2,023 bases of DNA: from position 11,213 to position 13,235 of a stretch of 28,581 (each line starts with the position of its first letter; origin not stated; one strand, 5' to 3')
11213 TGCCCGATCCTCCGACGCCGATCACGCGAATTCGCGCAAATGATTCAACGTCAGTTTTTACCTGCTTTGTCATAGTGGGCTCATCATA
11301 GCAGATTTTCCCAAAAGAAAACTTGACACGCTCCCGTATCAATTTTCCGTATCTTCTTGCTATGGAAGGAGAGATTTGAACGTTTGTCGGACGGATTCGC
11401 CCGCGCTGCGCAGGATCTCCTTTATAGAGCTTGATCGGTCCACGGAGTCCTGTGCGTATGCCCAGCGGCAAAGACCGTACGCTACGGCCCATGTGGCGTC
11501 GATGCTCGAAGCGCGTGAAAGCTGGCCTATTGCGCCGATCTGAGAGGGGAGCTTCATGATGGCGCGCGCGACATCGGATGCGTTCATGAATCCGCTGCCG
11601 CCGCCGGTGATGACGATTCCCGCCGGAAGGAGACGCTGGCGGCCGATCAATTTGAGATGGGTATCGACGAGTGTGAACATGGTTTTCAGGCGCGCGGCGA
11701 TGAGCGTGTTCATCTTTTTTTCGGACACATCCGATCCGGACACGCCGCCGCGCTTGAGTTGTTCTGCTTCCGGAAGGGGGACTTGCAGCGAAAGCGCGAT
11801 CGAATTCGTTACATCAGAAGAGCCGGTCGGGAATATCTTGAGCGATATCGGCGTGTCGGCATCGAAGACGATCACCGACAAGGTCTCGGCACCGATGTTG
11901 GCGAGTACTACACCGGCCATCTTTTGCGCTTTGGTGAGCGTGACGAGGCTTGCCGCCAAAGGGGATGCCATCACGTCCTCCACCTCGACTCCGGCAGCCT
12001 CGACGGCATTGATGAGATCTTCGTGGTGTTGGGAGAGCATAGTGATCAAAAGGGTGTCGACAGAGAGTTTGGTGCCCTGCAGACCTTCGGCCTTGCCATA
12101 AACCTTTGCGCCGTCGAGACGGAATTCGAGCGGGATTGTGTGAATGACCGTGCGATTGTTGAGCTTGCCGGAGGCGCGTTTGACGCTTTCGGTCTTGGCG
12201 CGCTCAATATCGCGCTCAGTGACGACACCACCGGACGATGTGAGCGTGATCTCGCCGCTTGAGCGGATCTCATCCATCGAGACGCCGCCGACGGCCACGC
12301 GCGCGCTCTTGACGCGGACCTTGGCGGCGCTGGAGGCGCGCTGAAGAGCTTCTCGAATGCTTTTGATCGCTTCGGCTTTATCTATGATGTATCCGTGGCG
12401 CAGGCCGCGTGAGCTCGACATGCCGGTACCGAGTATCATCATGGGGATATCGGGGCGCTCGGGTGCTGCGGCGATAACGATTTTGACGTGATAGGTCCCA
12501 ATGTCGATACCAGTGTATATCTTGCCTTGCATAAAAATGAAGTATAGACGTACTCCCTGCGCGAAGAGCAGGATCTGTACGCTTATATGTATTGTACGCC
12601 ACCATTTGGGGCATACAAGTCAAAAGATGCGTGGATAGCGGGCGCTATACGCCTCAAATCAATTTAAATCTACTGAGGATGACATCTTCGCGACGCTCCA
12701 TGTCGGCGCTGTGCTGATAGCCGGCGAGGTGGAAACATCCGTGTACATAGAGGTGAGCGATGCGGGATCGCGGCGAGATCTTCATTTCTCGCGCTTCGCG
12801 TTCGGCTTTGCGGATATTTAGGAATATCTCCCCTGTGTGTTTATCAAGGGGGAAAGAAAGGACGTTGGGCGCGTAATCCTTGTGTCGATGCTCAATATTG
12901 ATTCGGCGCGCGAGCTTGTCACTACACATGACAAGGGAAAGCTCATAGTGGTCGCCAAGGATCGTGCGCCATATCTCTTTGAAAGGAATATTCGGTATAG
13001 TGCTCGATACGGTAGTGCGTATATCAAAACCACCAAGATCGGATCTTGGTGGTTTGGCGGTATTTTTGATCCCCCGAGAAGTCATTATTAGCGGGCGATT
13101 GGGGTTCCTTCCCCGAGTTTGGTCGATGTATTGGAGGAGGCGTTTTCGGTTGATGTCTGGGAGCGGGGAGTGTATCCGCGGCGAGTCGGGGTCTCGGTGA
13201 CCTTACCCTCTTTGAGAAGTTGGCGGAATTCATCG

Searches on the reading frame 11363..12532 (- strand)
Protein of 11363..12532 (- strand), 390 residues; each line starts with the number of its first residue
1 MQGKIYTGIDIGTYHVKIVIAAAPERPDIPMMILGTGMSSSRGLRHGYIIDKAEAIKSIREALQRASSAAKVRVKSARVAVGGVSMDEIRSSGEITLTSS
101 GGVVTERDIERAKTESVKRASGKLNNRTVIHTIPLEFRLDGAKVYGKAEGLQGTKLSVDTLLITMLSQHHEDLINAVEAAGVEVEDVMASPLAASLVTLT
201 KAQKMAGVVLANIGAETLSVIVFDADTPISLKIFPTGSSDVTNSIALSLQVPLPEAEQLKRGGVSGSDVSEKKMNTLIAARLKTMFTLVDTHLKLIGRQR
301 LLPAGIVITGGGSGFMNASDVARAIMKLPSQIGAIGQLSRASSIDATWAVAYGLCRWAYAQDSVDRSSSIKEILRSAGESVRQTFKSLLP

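Call 63: search_protein_families(library=pfam, proteins=[window:11363-12532:-], max_evalue=0.00001)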
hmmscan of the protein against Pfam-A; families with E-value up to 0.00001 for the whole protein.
window:11363-12532:- (390 aa): 3 families
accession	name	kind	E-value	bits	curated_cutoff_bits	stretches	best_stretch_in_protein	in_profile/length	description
PF14450.12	FtsA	-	2.6e-14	54.1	31.8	1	209-336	1-113/127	Cell division protein FtsA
PF02491.25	SHS2_FTSA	-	6.2e-11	42.9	25.4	1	89-164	7-79/79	SHS2 domain inserted in FTSA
PF11104.14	PilM_2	-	2.3e-06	27.3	27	0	158-317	126-289/340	Type IV pilus assembly protein PilM;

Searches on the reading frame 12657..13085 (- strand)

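Call 63: search_protein_families(library=pfam, proteins=[window:12657-13085:-], max_evalue=0.00001)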
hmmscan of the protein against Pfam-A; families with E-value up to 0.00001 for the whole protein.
window:12657-13085:- (143 aa): 1 family
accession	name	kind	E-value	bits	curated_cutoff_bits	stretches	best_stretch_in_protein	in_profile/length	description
PF02130.23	YbeY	-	2.4e-22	79.6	25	1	43-133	24-122/129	Endoribonuclease YbeY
